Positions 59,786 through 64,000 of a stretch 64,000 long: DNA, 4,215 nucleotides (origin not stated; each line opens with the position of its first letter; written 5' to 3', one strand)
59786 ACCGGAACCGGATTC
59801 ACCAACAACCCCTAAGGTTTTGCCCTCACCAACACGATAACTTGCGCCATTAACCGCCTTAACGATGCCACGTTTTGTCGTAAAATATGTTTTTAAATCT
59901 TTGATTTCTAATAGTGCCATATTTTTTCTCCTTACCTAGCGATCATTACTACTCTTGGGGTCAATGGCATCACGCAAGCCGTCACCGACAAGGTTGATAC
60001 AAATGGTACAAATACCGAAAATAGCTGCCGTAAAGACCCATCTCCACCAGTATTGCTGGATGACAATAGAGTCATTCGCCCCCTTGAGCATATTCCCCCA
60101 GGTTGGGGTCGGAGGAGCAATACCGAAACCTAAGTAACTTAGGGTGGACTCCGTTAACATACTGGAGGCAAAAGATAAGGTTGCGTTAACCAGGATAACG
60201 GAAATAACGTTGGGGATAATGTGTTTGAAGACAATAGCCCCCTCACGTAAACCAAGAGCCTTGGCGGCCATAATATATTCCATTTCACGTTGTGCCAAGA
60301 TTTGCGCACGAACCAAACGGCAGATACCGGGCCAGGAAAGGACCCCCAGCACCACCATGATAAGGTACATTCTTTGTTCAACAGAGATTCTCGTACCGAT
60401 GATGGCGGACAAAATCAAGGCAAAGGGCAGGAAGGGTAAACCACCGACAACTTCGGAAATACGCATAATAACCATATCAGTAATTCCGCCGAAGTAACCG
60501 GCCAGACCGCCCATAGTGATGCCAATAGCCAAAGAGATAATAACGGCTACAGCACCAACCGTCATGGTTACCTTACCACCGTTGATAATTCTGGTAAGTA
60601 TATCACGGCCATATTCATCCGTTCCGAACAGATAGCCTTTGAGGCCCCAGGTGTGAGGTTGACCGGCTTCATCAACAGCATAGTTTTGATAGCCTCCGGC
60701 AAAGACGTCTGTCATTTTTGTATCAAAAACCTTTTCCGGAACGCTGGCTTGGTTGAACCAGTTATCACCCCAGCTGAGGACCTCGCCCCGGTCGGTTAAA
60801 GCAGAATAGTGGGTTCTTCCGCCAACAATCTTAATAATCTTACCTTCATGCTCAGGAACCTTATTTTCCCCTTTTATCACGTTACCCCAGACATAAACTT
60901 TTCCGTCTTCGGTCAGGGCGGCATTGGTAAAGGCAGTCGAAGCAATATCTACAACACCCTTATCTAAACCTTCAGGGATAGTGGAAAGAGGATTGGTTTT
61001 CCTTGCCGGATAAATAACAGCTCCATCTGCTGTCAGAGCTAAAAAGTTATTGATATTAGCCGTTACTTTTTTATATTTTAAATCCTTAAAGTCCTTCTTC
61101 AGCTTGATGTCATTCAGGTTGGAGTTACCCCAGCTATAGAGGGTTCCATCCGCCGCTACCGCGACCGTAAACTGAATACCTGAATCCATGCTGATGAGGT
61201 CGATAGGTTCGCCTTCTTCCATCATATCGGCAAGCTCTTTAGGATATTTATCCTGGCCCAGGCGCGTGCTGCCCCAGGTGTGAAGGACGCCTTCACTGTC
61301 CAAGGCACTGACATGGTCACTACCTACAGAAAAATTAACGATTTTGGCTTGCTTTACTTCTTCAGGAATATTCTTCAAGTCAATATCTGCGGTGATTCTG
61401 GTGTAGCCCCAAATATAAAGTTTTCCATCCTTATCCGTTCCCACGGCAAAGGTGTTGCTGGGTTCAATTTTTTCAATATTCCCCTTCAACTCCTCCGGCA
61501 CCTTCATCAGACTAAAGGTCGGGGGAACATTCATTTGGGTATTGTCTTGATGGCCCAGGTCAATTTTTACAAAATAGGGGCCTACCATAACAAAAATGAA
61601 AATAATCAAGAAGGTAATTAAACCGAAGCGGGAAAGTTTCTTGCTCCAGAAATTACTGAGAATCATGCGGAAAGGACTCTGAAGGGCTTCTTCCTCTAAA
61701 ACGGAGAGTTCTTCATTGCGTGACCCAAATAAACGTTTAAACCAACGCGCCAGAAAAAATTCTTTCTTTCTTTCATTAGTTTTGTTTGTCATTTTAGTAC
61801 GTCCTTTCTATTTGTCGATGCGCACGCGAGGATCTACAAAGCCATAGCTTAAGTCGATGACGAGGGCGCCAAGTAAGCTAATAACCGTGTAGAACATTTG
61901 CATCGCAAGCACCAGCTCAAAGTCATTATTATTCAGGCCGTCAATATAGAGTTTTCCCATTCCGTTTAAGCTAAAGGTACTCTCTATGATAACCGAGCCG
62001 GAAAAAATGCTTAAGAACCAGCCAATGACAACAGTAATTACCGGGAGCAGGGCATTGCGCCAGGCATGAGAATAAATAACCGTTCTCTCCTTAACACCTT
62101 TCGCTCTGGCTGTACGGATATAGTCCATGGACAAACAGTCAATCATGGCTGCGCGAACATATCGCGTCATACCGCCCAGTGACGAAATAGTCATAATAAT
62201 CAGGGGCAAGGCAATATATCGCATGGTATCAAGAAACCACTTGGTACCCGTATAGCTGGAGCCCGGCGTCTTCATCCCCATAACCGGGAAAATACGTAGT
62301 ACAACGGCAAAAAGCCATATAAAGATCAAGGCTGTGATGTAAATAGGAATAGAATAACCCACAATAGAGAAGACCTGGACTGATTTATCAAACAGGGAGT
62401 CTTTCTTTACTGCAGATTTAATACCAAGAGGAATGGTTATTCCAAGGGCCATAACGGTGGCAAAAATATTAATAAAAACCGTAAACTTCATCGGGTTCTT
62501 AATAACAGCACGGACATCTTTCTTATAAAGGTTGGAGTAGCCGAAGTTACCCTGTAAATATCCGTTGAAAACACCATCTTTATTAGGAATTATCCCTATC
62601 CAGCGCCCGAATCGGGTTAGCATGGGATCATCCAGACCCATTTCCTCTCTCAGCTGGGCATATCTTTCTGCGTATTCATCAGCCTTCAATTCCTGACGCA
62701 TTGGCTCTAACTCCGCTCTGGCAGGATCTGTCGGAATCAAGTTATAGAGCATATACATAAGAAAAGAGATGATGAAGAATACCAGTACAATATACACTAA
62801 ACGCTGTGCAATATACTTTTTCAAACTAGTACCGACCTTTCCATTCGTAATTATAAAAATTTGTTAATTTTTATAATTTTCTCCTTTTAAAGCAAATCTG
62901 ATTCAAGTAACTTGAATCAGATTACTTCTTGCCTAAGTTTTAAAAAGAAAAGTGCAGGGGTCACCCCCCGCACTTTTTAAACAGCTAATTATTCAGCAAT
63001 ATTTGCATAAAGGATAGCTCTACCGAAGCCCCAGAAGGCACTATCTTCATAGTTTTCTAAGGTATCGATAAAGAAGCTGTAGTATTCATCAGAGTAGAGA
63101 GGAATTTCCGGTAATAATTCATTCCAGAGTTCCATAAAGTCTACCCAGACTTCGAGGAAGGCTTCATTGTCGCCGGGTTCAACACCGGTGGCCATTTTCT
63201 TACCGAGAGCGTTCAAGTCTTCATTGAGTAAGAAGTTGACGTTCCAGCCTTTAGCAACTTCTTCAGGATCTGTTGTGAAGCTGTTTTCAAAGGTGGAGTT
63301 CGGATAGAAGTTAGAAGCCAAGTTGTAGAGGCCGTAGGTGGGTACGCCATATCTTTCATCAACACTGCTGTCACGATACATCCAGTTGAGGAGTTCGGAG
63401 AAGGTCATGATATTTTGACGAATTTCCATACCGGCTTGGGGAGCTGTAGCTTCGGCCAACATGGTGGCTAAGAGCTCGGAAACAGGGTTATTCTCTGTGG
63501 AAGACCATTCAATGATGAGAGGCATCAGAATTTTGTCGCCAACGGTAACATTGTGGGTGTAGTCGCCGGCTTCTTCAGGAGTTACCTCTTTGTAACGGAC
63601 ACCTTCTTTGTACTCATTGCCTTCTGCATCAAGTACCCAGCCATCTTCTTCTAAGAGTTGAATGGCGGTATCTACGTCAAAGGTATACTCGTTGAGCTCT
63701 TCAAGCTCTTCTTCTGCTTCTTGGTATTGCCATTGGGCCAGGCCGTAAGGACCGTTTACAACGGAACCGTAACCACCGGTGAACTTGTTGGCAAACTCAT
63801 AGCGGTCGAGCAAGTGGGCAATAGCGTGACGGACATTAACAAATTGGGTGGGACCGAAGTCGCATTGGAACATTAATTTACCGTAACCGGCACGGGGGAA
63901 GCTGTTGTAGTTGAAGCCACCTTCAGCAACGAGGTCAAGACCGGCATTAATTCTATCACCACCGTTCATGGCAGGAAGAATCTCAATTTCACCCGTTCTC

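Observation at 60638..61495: Seven-bladed RCC1-like beta-propeller inserted into the first external loop of an OppC-type permease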

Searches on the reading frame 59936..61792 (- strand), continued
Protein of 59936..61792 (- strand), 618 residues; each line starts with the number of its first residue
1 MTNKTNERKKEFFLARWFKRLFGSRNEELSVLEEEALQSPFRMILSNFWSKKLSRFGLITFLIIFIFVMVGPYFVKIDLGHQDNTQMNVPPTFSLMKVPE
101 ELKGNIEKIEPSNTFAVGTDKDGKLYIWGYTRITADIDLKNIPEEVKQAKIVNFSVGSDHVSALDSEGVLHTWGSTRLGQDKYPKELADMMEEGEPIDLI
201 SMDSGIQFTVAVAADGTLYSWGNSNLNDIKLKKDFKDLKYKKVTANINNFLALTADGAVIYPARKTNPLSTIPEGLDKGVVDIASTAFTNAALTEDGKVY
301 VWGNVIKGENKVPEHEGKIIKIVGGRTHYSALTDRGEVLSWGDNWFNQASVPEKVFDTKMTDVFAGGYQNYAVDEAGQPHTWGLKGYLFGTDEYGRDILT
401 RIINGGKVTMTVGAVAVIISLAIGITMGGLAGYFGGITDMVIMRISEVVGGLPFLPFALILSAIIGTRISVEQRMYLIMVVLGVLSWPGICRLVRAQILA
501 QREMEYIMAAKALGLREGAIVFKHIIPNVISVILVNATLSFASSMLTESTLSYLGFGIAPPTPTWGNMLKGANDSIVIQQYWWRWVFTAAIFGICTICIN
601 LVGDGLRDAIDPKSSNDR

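Call 49: find_encoding_contigs(protein=P0013, flank=10000, max_places=2)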
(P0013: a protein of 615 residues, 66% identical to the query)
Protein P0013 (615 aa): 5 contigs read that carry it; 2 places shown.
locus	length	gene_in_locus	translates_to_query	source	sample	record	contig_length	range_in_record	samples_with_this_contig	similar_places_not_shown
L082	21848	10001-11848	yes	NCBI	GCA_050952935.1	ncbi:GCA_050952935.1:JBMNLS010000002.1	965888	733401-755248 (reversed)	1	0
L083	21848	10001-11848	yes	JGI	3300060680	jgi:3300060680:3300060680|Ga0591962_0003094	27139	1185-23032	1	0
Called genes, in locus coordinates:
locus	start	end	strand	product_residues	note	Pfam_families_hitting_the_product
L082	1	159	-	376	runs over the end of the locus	PF00144:Beta-lactamase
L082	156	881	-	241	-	PF01790:LGT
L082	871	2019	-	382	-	PF00248:Aldo_ket_red, PF13187:Fer4_9, PF13534:Fer4_17 (faint)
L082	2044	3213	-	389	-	PF01546:Peptidase_M20, PF07687:M20_dimer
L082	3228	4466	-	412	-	PF00144:Beta-lactamase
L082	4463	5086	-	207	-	-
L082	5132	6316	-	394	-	PF00753:Lactamase_B, PF19583:ODP, PF00258:Flavodoxin_1, PF03358:FMN_red (faint), PF12724:Flavodoxin_5 (weak)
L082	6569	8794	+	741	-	PF00496:SBP_bac_5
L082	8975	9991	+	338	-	PF19300:BPD_transp_1_N, PF00528:BPD_transp_1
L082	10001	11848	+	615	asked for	PF12911:OppC_N, PF25390:WD40_RLD, PF13540:RCC1_2 (weak), PF25390:WD40_RLD, PF13540:RCC1_2, PF00528:BPD_transp_1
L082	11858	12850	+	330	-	PF02463:SMC_N (faint), PF00005:ABC_tran, PF13304:AAA_21 (weak), PF08352:oligo_HPY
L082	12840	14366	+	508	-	PF00005:ABC_tran, PF08352:oligo_HPY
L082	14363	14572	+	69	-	-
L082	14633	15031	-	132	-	PF00903:Glyoxalase, PF13669:Glyoxalase_4 (weak), PF22677:Ble-like_N (weak)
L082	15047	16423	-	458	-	PF02646:RmuC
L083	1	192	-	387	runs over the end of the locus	PF00144:Beta-lactamase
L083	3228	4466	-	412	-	PF00144:Beta-lactamase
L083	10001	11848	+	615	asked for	PF12911:OppC_N, PF25390:WD40_RLD, PF13540:RCC1_2 (weak), PF25390:WD40_RLD, PF13540:RCC1_2, PF00528:BPD_transp_1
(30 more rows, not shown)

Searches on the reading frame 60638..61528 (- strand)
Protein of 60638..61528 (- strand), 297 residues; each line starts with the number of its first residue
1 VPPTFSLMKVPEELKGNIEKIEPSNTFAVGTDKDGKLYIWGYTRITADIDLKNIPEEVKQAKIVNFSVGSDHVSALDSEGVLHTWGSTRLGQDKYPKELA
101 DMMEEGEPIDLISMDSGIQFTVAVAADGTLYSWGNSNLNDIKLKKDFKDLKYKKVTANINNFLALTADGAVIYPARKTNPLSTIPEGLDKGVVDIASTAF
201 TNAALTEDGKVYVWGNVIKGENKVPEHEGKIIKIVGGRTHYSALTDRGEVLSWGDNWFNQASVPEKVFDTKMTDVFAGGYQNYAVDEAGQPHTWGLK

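Call 22: search_protein_representatives(protein=window:60638-61528:-)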
Query: 297 residues. Proteins with E-value up to 0.001 (for the whole library): 49408; up to 1e-10: 14084; up to 1e-30: 1369. The best 150 are listed.
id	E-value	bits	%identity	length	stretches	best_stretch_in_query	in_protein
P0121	6.4e-175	596.7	31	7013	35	154-295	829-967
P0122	1.3e-155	533.2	33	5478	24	202-266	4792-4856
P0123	2.5e-142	489.7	33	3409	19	82-267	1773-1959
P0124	8.1e-134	461.7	31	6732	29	155-264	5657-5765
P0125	2.0e-133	460.4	32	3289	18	112-267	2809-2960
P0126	1.3e-128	444.6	34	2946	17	63-284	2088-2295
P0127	5.9e-126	435.9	35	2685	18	156-284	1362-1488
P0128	2.3e-123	427.4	29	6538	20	29-266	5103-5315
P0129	3.4e-123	426.8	30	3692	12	111-267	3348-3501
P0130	3.8e-117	407.0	33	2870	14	111-270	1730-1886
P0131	3.2e-116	403.9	35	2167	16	155-295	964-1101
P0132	2.7e-115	400.9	30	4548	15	61-259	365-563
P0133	5.5e-112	390.0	31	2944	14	63-295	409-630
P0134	8.2e-112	389.5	30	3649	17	85-269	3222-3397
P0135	4.1e-108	377.3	33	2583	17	111-286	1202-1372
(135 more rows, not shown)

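Call 38: search_solved_structures(query=window:60638-61528:-, max_evalue=0.001, show_alignments=3)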
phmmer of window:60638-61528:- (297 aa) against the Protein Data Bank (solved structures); distinct sequences matched with E-value up to 0.001: 34.
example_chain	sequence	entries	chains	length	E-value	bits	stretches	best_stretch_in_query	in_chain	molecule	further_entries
3qhy_B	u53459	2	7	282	2.1e-19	72.9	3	182-266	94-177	Beta-lactamase inhibitory protein II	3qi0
1jtd_B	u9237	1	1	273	2.3e-19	72.8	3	182-266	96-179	beta-lactamase inhibitor protein II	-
9t9p_A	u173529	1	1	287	2.7e-19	72.6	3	182-267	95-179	Beta-lactamase inhibitory protein II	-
4l1m_A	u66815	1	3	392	1.8e-15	59.9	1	62-138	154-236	E3 ubiquitin-protein ligase HERC2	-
3of7_A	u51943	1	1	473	4.8e-15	58.6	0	59-92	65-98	Regulator of chromosome condensation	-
5t94_A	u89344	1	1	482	5.9e-15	58.3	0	59-92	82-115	Guanine nucleotide exchange factor SRM1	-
5hq2_K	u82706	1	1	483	6.1e-15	58.2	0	59-92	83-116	Guanine nucleotide exchange factor SRM1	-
3kci_A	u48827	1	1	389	3.7e-14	55.7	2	26-136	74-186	Probable E3 ubiquitin-protein ligase HERC2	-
6xzm_A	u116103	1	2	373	5.8e-13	51.8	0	62-158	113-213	Ultraviolet-B receptor UVR8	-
7q40_A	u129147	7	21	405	1.2e-12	50.7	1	43-138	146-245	E3 ubiquitin-protein ligase HERC2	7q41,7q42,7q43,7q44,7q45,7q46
6xzl_A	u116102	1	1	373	1.7e-12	50.2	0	62-157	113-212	Ultraviolet-B receptor UVR8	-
4dnv_A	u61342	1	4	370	1.9e-12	50.1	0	62-157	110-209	AT5g63860/MGI19_6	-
4dnu_A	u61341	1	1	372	1.9e-12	50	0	62-157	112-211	AT5g63860/MGI19_6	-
6xzn_A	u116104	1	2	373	2.2e-12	49.8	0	62-157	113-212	Ultraviolet-B receptor UVR8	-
4nc4_A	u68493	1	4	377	3e-12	49.4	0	62-157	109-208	Ultraviolet-B receptor UVR8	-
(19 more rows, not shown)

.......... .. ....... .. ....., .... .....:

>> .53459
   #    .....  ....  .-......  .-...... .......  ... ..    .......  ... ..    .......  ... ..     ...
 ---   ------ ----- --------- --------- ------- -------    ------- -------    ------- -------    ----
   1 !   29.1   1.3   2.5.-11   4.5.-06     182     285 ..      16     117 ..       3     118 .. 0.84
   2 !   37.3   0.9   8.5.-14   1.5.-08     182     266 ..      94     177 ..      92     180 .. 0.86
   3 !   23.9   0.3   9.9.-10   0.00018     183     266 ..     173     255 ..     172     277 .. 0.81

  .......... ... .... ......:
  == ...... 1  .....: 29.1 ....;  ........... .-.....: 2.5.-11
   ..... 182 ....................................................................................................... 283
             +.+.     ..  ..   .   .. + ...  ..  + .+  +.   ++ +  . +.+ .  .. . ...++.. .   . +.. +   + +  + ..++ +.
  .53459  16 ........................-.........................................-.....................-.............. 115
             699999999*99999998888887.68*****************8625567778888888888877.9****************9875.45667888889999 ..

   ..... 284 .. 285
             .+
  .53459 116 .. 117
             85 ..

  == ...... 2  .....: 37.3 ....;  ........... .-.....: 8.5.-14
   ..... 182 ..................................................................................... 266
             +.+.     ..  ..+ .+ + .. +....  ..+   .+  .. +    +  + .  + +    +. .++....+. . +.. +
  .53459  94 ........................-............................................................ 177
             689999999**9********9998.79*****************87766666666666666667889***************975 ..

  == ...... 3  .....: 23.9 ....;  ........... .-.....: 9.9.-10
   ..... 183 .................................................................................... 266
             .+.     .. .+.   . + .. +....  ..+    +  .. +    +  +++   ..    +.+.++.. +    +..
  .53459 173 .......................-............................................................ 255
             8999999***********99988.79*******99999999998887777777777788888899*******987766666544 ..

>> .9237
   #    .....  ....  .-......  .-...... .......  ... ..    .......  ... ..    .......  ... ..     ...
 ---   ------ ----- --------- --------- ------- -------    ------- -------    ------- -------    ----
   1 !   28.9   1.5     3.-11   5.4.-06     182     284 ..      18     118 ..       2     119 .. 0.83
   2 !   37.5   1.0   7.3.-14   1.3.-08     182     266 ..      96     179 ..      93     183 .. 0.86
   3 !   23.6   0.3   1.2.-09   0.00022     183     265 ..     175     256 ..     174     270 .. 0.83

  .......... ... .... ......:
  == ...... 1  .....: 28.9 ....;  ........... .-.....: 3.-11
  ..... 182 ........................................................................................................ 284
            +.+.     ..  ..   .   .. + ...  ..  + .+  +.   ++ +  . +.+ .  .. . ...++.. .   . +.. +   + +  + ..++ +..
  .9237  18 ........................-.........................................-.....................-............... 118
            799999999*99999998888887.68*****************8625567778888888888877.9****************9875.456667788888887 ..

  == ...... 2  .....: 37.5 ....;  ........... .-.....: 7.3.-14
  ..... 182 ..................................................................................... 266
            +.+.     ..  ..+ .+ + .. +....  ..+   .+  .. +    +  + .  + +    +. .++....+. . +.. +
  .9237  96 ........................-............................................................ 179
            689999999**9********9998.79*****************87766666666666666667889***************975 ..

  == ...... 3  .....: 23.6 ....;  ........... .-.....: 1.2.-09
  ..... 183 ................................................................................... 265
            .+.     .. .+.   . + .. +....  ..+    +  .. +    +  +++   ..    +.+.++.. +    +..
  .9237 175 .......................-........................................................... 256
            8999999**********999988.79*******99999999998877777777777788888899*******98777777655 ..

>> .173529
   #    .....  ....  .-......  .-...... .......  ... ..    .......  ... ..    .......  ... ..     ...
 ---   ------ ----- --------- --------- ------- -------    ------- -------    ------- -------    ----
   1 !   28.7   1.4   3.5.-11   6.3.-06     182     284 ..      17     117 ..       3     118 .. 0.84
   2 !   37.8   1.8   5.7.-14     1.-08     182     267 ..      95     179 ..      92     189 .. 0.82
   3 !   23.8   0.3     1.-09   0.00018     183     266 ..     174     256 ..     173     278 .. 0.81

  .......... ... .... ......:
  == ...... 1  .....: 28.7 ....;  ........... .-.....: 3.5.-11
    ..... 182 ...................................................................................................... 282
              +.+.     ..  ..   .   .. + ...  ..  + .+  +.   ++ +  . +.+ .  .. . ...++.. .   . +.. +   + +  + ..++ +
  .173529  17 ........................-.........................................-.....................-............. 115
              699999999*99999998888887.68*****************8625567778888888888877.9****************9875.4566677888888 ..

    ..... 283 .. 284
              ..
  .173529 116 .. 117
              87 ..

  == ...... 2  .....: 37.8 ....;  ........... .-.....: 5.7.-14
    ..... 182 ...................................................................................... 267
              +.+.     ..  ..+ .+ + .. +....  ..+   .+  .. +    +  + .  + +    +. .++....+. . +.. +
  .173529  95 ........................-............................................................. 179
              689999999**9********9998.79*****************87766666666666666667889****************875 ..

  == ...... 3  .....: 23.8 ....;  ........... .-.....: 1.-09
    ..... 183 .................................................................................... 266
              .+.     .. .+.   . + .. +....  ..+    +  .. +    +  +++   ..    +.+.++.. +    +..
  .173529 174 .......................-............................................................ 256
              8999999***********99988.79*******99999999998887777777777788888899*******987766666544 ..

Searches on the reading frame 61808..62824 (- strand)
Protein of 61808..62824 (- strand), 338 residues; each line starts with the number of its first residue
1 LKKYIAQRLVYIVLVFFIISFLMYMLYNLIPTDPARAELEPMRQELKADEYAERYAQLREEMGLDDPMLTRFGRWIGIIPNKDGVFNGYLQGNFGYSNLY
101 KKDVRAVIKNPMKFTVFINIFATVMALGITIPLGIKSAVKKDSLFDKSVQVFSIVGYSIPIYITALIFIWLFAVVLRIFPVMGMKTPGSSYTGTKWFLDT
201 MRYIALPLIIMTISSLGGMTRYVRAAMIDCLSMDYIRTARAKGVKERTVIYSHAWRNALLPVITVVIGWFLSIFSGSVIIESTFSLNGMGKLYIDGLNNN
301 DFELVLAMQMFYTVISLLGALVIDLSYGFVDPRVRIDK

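Call 3: search_protein_families(library=pfam, proteins=[window:61808-62824:-], max_evalue=0.01)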
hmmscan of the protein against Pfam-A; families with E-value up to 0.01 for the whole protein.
window:61808-62824:- (338 aa): 2 families
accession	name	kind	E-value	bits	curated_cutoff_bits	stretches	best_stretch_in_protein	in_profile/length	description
PF00528.27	BPD_transp_1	-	8.5e-35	120.6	26.4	1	131-335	2-183/184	Binding-protein-dependent transport system inner membrane component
PF19300.4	BPD_transp_1_N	-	2e-09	38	23.8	1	1-116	1-111/114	Binding-prot-dependent transport system membrane comp, N-term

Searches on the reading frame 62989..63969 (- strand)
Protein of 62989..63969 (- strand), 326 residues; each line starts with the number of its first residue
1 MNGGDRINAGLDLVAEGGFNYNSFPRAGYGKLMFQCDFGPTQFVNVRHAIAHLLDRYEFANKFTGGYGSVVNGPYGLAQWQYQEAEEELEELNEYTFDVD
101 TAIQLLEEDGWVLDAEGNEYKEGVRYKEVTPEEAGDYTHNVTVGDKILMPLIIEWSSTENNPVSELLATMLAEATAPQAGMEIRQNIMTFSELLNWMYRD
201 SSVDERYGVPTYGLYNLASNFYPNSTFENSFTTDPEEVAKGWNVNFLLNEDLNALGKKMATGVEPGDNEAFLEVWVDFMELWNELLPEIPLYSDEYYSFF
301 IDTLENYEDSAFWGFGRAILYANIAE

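Call 3: search_protein_families(library=pfam, proteins=[window:62989-63969:-], max_evalue=0.01)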
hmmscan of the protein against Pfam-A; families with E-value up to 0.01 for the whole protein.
window:62989-63969:- (326 aa): 1 family
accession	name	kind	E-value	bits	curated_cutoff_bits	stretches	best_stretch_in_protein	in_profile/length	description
PF00496.27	SBP_bac_5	-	2.2e-13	50.5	32.4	1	17-191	189-327/368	Bacterial extracellular solute-binding proteins, family 5 Middle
